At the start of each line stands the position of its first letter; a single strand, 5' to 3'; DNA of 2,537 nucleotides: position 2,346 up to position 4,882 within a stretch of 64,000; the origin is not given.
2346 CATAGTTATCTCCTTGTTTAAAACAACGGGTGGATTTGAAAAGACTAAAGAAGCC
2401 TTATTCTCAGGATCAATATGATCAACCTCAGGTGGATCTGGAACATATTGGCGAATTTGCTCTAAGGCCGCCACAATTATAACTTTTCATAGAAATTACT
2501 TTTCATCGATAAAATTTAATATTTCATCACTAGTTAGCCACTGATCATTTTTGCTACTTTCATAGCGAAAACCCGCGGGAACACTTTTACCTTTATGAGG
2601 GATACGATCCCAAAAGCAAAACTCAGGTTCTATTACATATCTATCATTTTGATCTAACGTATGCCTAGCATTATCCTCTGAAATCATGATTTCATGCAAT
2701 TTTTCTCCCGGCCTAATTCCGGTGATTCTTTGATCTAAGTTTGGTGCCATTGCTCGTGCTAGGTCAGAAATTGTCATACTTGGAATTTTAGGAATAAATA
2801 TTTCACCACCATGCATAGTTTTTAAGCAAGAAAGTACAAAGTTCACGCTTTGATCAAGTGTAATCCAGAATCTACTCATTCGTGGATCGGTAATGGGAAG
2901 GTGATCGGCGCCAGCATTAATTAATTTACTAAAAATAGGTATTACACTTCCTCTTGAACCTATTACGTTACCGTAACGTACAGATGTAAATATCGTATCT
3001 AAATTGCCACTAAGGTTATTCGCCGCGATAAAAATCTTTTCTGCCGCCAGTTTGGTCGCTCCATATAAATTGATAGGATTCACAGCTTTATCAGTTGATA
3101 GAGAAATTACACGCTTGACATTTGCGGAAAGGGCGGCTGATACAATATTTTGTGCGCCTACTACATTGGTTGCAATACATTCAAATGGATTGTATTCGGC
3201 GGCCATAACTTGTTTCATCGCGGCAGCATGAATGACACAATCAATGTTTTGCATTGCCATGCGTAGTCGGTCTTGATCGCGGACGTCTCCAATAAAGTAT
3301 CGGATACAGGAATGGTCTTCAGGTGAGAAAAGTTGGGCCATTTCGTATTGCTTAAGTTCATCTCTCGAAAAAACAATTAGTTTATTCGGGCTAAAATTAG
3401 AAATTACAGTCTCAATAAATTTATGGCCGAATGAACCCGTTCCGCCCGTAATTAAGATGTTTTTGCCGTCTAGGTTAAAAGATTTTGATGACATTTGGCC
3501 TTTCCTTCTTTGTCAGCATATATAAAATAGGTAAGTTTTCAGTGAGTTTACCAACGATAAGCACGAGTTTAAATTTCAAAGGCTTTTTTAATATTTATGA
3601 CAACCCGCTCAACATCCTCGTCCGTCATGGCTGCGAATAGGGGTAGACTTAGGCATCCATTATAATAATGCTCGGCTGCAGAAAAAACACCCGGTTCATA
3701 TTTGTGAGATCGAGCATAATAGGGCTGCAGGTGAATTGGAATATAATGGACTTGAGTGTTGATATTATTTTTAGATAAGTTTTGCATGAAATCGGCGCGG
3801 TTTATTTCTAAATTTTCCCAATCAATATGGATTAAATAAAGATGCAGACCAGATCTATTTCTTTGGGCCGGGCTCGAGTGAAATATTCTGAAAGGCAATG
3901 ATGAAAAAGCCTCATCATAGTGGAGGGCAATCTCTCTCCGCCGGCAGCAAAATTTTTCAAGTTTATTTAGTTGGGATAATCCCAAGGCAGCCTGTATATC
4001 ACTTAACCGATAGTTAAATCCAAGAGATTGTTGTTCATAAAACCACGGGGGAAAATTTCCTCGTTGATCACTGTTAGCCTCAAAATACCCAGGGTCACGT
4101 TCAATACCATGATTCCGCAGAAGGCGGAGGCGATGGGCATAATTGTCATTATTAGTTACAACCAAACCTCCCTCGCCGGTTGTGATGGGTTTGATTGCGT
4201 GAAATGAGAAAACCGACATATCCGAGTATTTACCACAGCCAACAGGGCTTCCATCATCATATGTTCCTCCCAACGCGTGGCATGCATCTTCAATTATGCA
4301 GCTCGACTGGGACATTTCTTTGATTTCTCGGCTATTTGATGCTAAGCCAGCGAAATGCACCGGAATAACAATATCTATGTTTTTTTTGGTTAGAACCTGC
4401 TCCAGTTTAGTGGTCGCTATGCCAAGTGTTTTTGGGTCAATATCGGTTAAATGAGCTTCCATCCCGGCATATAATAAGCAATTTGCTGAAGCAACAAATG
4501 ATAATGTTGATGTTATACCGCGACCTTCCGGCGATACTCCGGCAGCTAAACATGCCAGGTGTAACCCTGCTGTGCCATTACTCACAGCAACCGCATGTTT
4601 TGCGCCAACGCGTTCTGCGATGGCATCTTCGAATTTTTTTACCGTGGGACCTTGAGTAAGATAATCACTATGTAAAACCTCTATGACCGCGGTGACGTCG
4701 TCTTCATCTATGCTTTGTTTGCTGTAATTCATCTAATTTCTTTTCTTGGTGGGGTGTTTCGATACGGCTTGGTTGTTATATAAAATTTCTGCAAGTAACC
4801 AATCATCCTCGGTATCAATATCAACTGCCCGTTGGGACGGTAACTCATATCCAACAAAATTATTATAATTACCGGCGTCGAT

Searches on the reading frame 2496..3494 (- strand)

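Call 63: search_protein_families(library=pfam, proteins=[window:2496-3494:-], max_evalue=0.000001)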
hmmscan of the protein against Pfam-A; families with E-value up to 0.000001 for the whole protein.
window:2496-3494:- (332 aa): 7 families
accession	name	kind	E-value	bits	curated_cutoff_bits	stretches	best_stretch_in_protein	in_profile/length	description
PF02719.21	Polysacc_synt_2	-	9.2e-101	337.3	20.2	1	13-288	1-291/293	Polysaccharide biosynthesis protein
PF01370.27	Epimerase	-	4.4e-23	82.4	20.9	1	13-226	1-227/240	NAD dependent epimerase/dehydratase family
PF01073.25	3Beta_HSD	-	9.8e-18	64.6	22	1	14-140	1-122/280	3-beta hydroxysteroid dehydrogenase/isomerase family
PF16363.11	GDP_Man_Dehyd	-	1.8e-14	54.4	27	1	14-259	1-272/332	GDP-mannose 4,6 dehydratase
PF04321.23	RmlD_sub_bind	-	9.6e-11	41.7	27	1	12-158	2-139/287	RmlD substrate binding domain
PF13460.12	NAD_binding_10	-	4.7e-08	33.5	27.2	1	17-138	1-102/184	NAD(P)H-binding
PF07993.18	NAD_binding_4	-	8e-08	32.2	20.1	0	15-140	1-142/258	Male sterility protein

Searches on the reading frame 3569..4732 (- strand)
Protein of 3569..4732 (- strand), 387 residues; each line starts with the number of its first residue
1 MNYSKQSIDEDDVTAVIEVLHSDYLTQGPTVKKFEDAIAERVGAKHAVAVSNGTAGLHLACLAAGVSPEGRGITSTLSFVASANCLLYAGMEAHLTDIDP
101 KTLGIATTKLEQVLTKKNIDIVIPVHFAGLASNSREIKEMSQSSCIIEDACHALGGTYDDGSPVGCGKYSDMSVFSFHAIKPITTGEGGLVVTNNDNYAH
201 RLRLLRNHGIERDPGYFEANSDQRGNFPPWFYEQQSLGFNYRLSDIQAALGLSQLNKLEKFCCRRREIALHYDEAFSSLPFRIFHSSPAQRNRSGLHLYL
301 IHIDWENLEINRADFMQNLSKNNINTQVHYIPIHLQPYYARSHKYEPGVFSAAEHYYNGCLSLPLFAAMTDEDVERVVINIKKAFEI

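Call 63: search_protein_families(library=pfam, proteins=[window:3569-4732:-], max_evalue=0.000001)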
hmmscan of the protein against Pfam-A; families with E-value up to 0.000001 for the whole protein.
window:3569-4732:- (387 aa): 1 family
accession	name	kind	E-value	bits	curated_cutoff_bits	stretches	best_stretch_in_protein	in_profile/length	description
PF01041.23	DegT_DnrJ_EryC1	-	6.5e-103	345.1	19.8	1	7-381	2-359/360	DegT/DnrJ/EryC1/StrS aminotransferase family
